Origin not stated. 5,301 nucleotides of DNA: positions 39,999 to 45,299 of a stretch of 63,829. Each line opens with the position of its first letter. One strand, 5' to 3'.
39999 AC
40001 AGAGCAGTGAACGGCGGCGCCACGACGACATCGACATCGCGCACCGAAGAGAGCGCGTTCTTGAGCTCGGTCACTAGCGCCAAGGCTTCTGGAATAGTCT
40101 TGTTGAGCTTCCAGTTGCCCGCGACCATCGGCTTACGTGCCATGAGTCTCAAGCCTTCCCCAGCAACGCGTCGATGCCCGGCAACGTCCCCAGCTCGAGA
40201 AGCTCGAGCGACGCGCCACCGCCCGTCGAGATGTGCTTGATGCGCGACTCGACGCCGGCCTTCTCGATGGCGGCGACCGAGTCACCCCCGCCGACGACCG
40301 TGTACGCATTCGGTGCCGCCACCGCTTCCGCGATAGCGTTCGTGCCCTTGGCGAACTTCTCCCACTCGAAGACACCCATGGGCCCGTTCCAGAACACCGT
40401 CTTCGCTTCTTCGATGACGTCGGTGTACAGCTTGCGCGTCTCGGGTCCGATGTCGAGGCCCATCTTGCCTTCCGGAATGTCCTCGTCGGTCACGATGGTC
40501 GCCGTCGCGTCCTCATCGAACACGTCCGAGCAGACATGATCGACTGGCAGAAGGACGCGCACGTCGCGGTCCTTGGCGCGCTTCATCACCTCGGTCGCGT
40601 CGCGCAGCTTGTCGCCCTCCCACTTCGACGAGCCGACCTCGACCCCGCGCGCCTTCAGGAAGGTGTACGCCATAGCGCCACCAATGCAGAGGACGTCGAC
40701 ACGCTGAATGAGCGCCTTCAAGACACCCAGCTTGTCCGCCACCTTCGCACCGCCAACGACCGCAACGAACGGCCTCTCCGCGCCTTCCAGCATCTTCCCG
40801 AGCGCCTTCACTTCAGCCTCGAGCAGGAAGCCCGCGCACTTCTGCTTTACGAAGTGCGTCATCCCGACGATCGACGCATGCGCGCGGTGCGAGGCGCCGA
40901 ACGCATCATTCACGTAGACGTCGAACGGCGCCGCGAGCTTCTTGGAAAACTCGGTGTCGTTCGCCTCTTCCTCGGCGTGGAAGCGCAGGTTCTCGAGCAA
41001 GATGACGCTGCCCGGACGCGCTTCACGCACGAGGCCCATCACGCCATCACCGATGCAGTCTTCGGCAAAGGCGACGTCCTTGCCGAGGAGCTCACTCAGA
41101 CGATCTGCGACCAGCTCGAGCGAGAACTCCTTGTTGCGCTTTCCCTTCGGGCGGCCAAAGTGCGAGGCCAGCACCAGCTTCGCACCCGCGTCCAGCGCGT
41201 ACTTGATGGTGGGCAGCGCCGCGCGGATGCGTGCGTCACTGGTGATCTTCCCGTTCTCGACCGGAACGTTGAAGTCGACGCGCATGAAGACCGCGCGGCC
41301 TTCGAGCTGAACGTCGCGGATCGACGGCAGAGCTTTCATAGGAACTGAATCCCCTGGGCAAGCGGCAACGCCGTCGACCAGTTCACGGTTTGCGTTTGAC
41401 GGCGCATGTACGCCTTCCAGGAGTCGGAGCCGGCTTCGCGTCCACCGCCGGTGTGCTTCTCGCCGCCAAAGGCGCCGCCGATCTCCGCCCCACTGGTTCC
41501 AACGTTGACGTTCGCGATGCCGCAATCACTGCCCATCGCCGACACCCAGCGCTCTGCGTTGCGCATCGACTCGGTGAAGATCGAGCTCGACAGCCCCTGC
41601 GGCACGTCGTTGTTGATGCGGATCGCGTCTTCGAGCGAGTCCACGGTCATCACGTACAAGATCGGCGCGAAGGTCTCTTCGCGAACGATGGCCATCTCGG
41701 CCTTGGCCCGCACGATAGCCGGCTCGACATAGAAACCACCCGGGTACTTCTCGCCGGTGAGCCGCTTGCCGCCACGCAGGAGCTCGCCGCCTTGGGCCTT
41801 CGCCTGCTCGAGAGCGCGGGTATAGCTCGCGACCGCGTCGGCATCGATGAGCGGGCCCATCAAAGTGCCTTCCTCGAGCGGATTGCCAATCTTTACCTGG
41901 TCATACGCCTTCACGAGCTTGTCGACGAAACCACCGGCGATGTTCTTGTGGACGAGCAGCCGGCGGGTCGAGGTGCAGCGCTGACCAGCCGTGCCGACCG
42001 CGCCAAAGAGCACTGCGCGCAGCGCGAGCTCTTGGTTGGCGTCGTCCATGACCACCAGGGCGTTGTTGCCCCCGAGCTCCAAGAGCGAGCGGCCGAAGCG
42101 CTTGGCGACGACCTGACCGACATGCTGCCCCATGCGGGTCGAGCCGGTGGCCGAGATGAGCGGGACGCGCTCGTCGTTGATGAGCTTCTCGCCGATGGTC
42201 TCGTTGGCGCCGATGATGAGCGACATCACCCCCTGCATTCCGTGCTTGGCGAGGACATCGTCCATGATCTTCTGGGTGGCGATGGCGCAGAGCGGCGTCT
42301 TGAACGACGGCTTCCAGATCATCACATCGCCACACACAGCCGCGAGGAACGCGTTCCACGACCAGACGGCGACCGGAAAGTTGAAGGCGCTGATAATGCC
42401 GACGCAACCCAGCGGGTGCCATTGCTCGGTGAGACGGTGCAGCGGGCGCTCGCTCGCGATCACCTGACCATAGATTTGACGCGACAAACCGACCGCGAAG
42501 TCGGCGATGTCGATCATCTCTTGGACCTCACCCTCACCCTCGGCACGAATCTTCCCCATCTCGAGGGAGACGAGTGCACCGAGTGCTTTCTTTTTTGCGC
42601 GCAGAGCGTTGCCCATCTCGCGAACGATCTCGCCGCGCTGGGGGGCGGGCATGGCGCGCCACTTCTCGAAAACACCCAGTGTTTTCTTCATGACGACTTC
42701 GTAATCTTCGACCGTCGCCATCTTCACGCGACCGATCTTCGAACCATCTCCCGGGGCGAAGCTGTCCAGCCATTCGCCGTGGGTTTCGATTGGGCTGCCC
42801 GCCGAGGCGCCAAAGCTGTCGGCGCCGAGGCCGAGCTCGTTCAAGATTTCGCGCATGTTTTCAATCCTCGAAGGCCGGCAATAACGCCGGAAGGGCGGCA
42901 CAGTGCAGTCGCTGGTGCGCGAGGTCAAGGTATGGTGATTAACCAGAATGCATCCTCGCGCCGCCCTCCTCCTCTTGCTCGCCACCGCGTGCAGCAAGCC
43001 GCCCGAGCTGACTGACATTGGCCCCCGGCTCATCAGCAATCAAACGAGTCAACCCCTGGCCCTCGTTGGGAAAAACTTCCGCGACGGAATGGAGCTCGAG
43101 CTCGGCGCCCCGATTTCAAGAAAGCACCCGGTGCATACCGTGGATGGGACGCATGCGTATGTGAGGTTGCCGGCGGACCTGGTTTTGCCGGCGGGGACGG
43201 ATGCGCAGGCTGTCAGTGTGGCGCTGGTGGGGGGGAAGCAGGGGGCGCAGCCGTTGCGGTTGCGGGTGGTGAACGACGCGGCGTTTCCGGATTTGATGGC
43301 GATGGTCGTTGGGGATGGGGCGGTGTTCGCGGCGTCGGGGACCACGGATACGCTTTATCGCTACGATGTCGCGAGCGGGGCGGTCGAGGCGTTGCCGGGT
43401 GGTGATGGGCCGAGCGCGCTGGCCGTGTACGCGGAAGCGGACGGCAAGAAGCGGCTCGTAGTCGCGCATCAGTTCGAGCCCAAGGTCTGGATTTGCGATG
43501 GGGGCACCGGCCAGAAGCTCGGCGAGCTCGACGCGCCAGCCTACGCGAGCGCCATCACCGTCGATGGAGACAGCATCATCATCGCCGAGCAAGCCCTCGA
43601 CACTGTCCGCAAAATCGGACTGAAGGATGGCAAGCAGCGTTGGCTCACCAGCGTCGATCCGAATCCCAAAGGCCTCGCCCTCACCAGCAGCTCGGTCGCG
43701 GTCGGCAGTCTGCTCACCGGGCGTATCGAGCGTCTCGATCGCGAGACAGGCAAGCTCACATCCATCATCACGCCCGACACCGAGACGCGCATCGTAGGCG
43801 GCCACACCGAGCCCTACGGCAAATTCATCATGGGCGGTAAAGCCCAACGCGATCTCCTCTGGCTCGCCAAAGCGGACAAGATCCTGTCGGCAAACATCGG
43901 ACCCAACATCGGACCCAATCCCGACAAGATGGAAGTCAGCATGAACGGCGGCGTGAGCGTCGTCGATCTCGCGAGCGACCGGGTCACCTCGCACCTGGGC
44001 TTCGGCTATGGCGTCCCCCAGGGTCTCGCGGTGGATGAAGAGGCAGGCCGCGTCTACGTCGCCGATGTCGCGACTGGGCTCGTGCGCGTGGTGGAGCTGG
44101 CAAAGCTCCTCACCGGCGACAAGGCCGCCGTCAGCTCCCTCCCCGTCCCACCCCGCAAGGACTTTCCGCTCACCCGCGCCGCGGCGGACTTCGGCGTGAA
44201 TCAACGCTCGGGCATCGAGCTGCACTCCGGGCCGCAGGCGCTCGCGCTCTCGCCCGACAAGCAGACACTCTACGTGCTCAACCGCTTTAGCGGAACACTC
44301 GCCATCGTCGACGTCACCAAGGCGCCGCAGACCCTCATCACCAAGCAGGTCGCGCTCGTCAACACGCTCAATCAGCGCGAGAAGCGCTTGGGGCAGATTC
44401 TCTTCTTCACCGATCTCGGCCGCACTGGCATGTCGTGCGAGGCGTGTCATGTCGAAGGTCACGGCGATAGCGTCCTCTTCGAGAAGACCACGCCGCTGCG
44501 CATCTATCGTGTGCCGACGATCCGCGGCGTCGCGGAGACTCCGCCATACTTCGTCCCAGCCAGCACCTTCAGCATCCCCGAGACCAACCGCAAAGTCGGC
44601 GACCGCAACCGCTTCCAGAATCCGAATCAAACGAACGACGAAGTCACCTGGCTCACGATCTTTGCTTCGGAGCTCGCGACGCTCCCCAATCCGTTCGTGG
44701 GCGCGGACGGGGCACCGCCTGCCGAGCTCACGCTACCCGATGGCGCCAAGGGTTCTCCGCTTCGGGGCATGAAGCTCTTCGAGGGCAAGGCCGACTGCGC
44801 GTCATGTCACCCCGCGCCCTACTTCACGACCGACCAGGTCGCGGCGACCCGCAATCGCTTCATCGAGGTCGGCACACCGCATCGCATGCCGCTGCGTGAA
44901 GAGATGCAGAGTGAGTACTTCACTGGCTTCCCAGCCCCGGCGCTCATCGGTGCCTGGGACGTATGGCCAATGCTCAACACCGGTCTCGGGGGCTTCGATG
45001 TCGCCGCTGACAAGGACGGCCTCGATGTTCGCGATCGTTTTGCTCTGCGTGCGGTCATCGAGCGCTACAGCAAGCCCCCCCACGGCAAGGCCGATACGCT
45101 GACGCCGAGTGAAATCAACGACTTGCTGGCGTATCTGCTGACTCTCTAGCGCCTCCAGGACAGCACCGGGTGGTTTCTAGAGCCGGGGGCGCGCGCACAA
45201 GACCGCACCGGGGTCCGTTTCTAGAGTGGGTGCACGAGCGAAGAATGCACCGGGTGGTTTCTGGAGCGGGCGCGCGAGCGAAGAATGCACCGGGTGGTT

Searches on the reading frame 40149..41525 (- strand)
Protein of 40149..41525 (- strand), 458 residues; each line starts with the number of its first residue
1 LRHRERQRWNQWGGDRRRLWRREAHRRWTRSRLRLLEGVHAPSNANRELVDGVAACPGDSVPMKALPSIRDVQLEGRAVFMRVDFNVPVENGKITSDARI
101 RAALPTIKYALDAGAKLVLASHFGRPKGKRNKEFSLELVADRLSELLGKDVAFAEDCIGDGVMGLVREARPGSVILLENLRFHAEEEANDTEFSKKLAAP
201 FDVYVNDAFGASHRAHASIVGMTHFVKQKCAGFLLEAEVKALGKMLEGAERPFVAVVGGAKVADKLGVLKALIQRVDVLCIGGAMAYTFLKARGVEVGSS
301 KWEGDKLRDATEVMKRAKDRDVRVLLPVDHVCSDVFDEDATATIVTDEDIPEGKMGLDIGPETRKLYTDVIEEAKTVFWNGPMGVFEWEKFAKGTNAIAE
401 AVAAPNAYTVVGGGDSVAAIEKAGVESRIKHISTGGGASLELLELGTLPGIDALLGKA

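Call 23: search_protein_families(library=ncbifam, proteins=[window:40149-41525:-], max_evalue=0.001)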
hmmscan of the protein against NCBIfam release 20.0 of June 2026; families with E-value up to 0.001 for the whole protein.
window:40149-41525:- (458 aa): 1 family
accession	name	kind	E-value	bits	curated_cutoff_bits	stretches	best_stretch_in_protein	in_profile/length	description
NF010569.0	PRK13962.1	equivalog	3e-165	551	883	1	68-457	5-394/645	bifunctional phosphoglycerate kinase/triosephosphate isomerase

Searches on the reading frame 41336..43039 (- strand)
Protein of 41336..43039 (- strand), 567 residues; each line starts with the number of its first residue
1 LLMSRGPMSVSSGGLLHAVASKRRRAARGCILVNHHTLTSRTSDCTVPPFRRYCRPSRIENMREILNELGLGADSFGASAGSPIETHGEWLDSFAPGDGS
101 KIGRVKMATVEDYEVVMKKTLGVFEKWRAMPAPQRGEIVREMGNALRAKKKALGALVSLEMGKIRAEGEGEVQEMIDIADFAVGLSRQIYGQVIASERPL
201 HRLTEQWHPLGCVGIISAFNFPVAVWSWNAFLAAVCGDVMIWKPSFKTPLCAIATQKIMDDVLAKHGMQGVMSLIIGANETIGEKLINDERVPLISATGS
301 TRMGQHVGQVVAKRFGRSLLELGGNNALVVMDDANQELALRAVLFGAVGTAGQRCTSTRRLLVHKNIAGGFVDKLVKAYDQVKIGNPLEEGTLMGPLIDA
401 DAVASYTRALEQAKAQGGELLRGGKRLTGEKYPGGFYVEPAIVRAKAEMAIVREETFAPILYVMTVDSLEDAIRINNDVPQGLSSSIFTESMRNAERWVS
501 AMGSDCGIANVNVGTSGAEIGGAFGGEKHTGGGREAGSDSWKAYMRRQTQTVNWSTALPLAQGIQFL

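Call 23: search_protein_families(library=ncbifam, proteins=[window:41336-43039:-], max_evalue=0.001)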
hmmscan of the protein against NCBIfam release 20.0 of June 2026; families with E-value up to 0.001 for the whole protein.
window:41336-43039:- (567 aa): 44 families (the best 25 are shown)
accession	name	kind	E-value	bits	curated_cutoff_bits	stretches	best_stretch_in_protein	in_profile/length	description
NF050084.1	pip_6_carb_DH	equivalog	1.1e-235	783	730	1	95-566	3-474/475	L-piperidine-6-carboxylate dehydrogenase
NF042993.1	AlphKGSA_gudD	equivalog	2.1e-93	313.7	770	1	88-545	18-473/481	alpha-ketoglutaric semialdehyde dehydrogenase GucD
NF052305.1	DioxValDhHalo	equivalog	4e-89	299.7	750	1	89-549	20-478/483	2,5-dioxovalerate dehydrogenase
TIGR01804.1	BADH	equivalog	6.7e-84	282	668.6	1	87-545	11-464/467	betaine-aldehyde dehydrogenase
NF009725.0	PRK13252.1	equivalog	1.8e-81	274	593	1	85-553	18-480/488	betaine-aldehyde dehydrogenase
NF007497.0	PRK10090.1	equivalog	1.1e-79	268.5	500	1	87-546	20-471/480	aldehyde dehydrogenase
NF040648.1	lactal_redase_Meth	equivalog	2.6e-79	267.4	650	1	91-535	13-445/463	lactaldehyde dehydrogenase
TIGR02299.1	HpaE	equivalog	1.9e-78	264.2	638.35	1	87-552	14-476/488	5-carboxymethyl-2-hydroxymuconate semialdehyde dehydrogenase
NF006916.0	PRK09407.1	equivalog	2.5e-75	254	521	1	88-553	33-493/526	succinic semialdehyde dehydrogenase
TIGR01780.1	SSADH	subfamily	1.5e-74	251.6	646.35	1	95-545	3-445/448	succinate-semialdehyde dehydrogenase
NF010000.0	PRK13473.1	subfamily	1.7e-73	247.9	615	1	81-546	9-466/475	aminobutyraldehyde dehydrogenase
NF002852.0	PRK03137.1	subfamily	2.9e-69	234.2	648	1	79-547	41-507/514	L-glutamate gamma-semialdehyde dehydrogenase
NF040792.1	glyc_ald_dh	equivalog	2.9e-68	231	760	1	87-492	14-416/488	D-glyceraldehyde dehydrogenase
TIGR01722.1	MMSDH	subfamily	1.7e-65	221.6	448.5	1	84-554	10-477/477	CoA-acylating methylmalonate-semialdehyde dehydrogenase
TIGR03250.1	PhnAcAld_DH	equivalog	2.6e-65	220.9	635.65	1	89-554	17-472/472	phosphonoacetaldehyde dehydrogenase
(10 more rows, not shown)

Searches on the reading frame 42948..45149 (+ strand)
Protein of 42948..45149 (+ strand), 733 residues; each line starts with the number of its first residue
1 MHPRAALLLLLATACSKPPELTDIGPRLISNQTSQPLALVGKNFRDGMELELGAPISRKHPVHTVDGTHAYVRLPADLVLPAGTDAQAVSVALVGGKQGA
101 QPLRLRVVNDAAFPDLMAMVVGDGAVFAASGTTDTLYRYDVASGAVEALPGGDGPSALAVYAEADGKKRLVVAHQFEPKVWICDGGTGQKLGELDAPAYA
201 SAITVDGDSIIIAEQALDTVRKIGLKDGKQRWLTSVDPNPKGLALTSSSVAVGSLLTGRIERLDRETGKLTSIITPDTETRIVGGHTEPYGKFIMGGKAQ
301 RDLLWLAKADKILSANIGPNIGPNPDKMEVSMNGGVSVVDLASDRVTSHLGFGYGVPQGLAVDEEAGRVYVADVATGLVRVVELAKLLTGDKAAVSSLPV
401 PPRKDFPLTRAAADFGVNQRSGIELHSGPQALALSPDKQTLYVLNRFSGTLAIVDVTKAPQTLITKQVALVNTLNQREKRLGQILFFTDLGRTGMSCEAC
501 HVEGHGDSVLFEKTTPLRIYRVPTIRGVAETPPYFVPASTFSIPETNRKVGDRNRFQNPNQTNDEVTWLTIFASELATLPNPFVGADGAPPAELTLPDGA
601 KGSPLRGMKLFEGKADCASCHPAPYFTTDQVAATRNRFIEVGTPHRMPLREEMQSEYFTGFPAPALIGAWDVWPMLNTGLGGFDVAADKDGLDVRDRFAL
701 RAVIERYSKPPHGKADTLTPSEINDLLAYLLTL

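Call 23: search_protein_families(library=ncbifam, proteins=[window:42948-45149:+], max_evalue=0.001)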
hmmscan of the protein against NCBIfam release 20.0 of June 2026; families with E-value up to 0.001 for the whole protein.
window:42948-45149:+ (733 aa): 6 families
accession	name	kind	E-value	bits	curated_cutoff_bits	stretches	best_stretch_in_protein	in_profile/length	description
NF052342.1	hydrazine_BC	exception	1.5e-07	30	1250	1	354-470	279-389/690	hydrazine synthase subunit beta-gamma fusion subunit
TIGR03866.1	PQQ_ABC_repeats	subfamily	6.9e-06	25.3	287.3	0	429-458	85-114/310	PQQ-dependent catabolism-associated beta-propeller protein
NF052340.1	hydrazine_beta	equivalog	1.7e-05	24.1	560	0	354-455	273-368/372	hydrazine synthase subunit beta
TIGR03791.1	TTQ_mauG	equivalog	0.00013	21.3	443.85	0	605-631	160-186/291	tryptophan tryptophylquinone biosynthesis enzyme MauG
TIGR04484.1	thiosulf_SoxA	equivalog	0.00022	20.6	110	1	477-572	106-195/212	sulfur oxidation c-type cytochrome SoxA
TIGR02276.1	beta_rpt_yvtn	repeat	0.0008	19.3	27.85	0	436-457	1-22/42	beta-propeller repeat protein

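Call 34: search_protein_families(library=pfam, proteins=[window:42948-45149:+], max_evalue=1)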
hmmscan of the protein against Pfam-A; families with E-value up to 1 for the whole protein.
window:42948-45149:+ (733 aa): 10 families
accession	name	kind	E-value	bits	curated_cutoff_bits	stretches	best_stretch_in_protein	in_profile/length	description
PF00034.26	Cytochrom_C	-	6.7e-05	24.6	21.3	0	709-733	64-89/90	Cytochrome c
PF21959.2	DUF6923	-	0.00023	21.5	27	1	110-155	128-173/234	Repeat of unknown function (DUF6923)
PF01436.27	NHL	-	0.0003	21.1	20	1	357-381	4-27/28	NHL repeat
PF08450.18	SGL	-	0.00054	20.1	26.3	0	334-384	115-163/246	SMP-30/Gluconolactonase/LRE-like region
PF10282.15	Lactonase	-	0.027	14.1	21.7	1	423-469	240-286/344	Lactonase, 7-bladed beta-propeller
PF13442.11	Cytochrome_CBB3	-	0.028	15.2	27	0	606-622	5-19/68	Cytochrome C oxidase, cbb3-type, subunit III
PF03150.19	CCP_MauG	-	0.03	15.4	25.6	0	479-506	4-33/149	Di-haem cytochrome c peroxidase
PF13360.13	PQQ_2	-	0.044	13.9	27.6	1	84-242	52-151/233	Outer membrane protein assembly factor BamB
PF14522.11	Cytochrome_C7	-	0.16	12.3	24.8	0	614-624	13-23/67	Cytochrome c7 and related cytochrome c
PF20082.4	DUF6476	-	0.21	12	24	0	71-91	40-60/91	Family of unknown function (DUF6476)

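Call 77: search_solved_structures(query=window:42948-45149:+, max_evalue=0.1)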
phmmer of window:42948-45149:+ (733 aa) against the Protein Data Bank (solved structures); distinct sequences matched with E-value up to 0.1: 4.
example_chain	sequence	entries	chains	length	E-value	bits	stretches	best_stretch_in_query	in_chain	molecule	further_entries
1l0q_A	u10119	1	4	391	9.6e-10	40.7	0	425-458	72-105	Surface layer protein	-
5c2v_B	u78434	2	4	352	0.00038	22.2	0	216-454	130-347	HYDRAZINE SYNTHASE BETA SUBUNIT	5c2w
3o5c_A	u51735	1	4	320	0.09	14.3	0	516-583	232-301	Cytochrome c551 peroxidase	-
8yh1_A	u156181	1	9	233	0.098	14.2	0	644-712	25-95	Uridylate kinase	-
